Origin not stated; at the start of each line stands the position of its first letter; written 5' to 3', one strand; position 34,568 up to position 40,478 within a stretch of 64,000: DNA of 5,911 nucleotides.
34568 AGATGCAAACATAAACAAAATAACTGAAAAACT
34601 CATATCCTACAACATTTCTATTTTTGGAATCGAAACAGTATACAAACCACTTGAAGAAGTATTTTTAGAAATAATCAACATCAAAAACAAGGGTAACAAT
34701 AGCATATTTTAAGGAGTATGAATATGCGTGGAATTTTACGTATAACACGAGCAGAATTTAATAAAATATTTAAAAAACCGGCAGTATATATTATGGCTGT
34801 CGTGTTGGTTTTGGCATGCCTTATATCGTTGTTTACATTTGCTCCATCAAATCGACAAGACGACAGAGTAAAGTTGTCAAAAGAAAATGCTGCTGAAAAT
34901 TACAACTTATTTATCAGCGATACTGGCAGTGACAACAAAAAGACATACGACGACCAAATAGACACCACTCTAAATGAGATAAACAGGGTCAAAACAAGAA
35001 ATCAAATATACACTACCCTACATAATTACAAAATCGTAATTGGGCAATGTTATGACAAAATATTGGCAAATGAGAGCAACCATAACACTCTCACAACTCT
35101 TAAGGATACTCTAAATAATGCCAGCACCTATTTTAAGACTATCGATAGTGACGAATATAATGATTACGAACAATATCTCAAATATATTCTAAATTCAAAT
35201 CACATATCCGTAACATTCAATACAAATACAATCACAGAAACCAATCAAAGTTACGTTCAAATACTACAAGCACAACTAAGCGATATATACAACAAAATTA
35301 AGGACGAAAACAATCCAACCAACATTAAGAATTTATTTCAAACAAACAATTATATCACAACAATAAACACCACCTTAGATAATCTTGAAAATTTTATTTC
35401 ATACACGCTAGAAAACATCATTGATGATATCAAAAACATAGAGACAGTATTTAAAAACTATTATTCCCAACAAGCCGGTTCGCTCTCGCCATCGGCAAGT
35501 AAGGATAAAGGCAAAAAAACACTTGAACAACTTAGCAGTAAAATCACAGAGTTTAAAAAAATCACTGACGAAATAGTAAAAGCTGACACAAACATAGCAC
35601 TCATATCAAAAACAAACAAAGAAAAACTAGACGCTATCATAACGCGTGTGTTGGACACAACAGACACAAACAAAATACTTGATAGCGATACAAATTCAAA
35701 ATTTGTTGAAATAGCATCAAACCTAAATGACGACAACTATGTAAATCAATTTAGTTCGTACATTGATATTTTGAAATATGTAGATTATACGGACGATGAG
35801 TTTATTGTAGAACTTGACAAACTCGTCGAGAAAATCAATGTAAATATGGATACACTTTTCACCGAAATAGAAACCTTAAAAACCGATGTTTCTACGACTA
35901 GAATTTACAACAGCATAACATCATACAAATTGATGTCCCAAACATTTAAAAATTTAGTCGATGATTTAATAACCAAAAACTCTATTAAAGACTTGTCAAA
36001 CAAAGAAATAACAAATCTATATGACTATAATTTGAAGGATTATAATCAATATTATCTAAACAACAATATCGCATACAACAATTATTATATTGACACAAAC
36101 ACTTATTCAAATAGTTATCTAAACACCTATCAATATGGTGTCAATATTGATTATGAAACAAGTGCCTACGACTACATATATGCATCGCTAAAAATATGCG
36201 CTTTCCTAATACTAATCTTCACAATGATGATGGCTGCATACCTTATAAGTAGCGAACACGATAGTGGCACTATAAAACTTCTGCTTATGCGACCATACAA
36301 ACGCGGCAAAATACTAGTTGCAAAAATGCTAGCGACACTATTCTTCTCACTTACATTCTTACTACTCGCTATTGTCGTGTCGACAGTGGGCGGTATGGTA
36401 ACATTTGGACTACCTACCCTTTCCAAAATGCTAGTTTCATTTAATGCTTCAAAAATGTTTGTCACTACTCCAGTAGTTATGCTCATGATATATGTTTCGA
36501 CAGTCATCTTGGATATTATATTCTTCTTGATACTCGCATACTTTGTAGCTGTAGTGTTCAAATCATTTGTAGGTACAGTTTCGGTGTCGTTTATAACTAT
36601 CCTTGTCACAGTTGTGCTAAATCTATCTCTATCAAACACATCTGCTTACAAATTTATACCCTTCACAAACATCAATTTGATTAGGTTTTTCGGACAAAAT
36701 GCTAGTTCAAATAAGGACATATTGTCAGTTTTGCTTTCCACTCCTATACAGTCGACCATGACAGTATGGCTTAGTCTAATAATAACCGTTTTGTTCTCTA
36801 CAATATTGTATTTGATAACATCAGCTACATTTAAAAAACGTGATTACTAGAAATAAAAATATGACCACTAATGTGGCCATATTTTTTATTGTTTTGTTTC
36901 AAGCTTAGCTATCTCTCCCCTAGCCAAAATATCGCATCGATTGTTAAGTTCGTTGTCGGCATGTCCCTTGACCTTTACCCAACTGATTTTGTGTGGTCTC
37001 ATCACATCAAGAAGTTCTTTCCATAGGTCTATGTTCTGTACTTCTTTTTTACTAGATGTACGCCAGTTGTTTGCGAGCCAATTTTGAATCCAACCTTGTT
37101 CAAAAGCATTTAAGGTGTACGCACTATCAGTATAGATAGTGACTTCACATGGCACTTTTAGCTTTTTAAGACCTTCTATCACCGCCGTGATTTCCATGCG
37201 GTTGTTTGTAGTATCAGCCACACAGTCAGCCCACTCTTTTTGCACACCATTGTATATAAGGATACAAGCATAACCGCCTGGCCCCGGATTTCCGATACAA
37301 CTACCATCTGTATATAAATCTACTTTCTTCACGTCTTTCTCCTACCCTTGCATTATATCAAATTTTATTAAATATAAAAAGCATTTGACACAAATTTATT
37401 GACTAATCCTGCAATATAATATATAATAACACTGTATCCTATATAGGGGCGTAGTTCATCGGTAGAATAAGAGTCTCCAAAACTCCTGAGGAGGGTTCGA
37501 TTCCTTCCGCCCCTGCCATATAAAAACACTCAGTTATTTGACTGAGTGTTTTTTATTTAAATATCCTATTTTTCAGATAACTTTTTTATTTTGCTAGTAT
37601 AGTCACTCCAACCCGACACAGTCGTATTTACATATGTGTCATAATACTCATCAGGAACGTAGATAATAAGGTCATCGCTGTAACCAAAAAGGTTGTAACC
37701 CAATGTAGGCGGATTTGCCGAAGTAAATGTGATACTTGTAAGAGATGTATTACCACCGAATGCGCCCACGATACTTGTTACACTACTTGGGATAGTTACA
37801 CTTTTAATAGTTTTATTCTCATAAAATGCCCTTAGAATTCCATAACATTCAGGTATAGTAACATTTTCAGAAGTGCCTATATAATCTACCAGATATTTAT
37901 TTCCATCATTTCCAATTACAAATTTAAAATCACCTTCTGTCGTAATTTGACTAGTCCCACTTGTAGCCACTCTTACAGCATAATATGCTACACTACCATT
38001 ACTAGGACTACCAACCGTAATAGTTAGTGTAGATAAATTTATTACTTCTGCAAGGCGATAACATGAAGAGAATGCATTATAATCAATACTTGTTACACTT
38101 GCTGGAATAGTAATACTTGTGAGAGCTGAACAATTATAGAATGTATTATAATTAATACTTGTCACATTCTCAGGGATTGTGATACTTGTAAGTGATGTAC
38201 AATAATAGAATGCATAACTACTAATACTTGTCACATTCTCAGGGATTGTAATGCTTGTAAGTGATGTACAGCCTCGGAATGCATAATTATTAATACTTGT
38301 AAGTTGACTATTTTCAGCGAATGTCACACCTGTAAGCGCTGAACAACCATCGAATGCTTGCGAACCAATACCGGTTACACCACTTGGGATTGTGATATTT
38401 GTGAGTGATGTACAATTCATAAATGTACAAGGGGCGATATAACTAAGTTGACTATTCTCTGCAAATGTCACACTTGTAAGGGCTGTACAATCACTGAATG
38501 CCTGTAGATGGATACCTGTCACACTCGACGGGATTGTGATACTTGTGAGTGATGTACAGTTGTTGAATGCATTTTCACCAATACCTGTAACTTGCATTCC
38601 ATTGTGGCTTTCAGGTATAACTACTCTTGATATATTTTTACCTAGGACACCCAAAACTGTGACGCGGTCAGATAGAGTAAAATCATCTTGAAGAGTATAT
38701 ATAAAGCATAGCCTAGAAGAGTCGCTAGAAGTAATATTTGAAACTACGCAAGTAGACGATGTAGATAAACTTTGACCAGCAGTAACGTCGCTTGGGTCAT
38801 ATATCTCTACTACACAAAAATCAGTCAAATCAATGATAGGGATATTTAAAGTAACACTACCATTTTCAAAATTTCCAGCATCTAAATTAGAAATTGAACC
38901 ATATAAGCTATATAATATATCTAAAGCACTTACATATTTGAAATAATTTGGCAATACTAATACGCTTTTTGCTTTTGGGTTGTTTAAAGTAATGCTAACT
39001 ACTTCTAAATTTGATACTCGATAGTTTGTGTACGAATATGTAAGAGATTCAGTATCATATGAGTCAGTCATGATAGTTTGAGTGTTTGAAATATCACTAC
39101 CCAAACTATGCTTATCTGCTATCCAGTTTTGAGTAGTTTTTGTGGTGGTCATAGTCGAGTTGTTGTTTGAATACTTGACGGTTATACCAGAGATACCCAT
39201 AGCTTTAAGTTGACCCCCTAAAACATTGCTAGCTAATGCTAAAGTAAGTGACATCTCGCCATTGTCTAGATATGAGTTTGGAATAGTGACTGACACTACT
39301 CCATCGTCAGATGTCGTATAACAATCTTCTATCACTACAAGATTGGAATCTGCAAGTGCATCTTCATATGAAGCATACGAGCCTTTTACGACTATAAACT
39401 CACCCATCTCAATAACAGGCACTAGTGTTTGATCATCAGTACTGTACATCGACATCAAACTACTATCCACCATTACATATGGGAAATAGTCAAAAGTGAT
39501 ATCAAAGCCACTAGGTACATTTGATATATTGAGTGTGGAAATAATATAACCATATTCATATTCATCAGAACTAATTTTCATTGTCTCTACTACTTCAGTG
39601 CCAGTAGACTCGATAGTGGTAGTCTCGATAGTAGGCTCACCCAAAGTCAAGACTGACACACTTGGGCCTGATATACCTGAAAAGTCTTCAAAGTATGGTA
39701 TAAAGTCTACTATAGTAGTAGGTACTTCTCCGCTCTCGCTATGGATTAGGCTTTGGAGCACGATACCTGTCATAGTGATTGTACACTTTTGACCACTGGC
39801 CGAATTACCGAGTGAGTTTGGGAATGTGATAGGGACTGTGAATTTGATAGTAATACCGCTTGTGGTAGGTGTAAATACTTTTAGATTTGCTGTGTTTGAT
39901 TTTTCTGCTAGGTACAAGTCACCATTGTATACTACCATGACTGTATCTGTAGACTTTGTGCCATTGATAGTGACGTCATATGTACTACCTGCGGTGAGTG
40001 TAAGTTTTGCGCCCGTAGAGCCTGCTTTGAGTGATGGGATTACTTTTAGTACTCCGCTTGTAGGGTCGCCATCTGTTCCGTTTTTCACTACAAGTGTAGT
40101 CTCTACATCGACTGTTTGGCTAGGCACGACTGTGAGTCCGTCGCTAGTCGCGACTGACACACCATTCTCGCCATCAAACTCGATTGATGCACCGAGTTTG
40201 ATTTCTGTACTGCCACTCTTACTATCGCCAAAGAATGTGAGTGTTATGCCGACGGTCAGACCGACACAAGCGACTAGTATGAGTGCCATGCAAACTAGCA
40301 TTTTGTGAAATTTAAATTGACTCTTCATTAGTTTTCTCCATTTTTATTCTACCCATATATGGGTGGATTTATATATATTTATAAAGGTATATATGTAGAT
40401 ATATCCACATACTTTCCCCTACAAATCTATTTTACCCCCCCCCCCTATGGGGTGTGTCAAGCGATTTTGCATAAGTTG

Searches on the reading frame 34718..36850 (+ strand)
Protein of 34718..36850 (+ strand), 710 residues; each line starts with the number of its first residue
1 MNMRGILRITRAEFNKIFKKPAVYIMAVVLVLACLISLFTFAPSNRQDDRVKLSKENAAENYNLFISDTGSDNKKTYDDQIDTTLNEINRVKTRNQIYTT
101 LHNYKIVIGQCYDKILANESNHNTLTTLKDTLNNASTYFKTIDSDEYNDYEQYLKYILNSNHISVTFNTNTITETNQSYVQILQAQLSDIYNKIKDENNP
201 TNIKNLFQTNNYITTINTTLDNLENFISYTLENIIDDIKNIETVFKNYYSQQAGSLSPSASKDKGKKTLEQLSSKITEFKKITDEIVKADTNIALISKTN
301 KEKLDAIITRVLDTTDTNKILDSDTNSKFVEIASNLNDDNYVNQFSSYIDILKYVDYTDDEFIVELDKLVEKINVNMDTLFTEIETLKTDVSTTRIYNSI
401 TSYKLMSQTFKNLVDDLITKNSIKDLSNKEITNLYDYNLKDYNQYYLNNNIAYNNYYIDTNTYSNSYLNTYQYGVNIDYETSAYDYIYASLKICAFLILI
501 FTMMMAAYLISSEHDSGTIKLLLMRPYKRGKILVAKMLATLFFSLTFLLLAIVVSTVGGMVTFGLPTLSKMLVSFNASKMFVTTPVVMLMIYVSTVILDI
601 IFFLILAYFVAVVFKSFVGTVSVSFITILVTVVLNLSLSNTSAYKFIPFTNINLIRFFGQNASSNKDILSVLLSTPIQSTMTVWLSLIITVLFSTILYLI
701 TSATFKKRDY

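Call 12: search_protein_families(library=pfam, proteins=[window:34718-36850:+], max_evalue=0.01)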
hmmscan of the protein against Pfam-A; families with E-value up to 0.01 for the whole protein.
window:34718-36850:+ (710 aa): 4 families
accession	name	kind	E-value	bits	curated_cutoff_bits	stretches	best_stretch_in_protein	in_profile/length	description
PF12679.13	ABC2_membrane_2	-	1.3e-17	64.5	27.2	1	390-709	72-282/283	ABC-2 family transporter protein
PF12730.13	ABC2_membrane_4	-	6.4e-11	43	27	1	488-608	49-177/179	ABC-2 family transporter protein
PF12698.13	ABC2_membrane_3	-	2.7e-05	23.9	31.6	1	320-701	36-345/347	ABC-2 family transporter protein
PF13346.12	ABC2_membrane_5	-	0.0048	16.9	25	1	493-613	38-158/205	ABC-2 family transporter protein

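Call 13: search_protein_families(library=ncbifam, proteins=[window:34718-36850:+], max_evalue=0.01)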
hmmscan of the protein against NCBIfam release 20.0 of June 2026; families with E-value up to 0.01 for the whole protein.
window:34718-36850:+ (710 aa): 0 families

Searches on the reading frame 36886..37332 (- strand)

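Call 12: search_protein_families(library=pfam, proteins=[window:36886-37332:-], max_evalue=0.01)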
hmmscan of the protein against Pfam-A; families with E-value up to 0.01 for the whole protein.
window:36886-37332:- (148 aa): 1 family
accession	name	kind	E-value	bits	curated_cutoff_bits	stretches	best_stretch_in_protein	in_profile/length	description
PF00075.30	RNase_H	-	3e-42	144.6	25.8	1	2-139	2-138/141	RNase H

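Call 13: search_protein_families(library=ncbifam, proteins=[window:36886-37332:-], max_evalue=0.01)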
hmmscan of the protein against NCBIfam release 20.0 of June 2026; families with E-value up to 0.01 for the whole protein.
window:36886-37332:- (148 aa): 8 families
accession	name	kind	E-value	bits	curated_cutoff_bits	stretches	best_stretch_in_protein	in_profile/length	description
NF001236.0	PRK00203.1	equivalog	1.8e-59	199.6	160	1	1-146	2-146/151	ribonuclease HI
NF006433.0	PRK08719.1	subfamily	6.6e-17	61.7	170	1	39-138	46-142/147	ribonuclease H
NF005116.0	PRK06548.1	equivalog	1.2e-15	57.8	280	1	7-146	9-145/161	ribonuclease H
NF041306.1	RnaseHI_Halo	equivalog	9.1e-09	35.4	300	1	3-84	69-153/197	ribonuclease HI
NF005567.0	PRK07238.1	equivalog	8.8e-06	25.3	326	1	2-71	2-76/378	bifunctional RNase H/acid phosphatase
NF046109.1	RNaseH_Halikb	equivalog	1.7e-05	24.9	320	1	8-93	85-171/211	ribonuclease H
NF010482.0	PRK13907.1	equivalog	0.0025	17.9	231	1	4-103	2-103/128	ribonuclease H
NF041175.1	RNAseHI_Thmprot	equivalog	0.0099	15.7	140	0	6-120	4-118/143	ribonuclease HI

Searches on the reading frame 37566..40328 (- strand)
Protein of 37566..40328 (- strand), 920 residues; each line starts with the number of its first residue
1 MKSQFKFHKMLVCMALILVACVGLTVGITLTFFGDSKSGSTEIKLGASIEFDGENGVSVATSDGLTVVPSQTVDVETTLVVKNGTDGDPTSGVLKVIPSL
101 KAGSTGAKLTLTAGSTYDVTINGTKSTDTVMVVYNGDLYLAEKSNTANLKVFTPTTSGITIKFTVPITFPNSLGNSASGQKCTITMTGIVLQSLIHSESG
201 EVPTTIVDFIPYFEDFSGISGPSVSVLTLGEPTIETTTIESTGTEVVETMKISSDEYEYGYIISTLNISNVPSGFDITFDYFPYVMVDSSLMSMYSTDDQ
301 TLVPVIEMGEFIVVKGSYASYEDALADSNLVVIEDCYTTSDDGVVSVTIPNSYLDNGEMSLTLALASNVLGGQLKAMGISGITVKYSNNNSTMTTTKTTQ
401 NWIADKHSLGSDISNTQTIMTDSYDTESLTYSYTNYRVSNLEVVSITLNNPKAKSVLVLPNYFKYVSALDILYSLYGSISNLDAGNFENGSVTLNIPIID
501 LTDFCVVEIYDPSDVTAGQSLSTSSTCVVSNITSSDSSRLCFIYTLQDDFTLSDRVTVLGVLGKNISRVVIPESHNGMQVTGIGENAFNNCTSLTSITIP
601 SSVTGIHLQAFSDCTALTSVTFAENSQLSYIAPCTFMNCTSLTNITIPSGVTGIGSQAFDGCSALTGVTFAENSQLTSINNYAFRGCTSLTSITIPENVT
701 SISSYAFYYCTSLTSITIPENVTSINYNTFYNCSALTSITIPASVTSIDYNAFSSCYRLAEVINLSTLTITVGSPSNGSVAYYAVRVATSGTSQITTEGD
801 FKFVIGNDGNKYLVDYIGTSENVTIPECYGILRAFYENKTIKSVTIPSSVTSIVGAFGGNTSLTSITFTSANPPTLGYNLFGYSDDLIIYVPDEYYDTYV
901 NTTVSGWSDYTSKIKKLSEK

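Call 12: search_protein_families(library=pfam, proteins=[window:37566-40328:-], max_evalue=0.01)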
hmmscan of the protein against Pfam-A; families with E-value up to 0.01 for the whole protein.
window:37566-40328:- (920 aa): 3 families
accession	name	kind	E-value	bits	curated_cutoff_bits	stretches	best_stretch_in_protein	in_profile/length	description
PF13306.12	LRR_5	-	3.1e-58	195.6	27.7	3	674-768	20-112/127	BspA type Leucine rich repeat region (6 copies)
PF13855.12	LRR_8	-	3.3e-14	52.8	27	1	651-698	13-59/61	Leucine rich repeat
PF05725.18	FNIP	-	6.2e-05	23.5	21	0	713-748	5-39/44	FNIP Repeat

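Call 13: search_protein_families(library=ncbifam, proteins=[window:37566-40328:-], max_evalue=0.01)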
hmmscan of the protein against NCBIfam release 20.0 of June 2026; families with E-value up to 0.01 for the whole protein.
window:37566-40328:- (920 aa): 2 families
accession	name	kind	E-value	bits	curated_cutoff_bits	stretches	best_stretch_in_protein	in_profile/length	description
NF047961.1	adhesin_HupY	equivalog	1.4e-17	63.1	1250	1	638-708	184-251/978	leucine-rich repeat adhesin HupY/LrrG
TIGR02167.2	Liste_lipo_26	repeat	4.2e-12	45.5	30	0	729-741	1-13/26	PARCEL repeat-containing surface protein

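Call 17: find_encoding_contigs(protein=window:37566-40328:-, flank=3000, max_places=10)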
Protein window:37566-40328:- (920 aa): no gene with exactly this product is on record in the collection.

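Call 33: find_encoding_contigs(protein=window:37566-40301:-, flank=3000, max_places=10)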
Protein window:37566-40301:- (911 aa): no gene with exactly this product is on record in the collection.
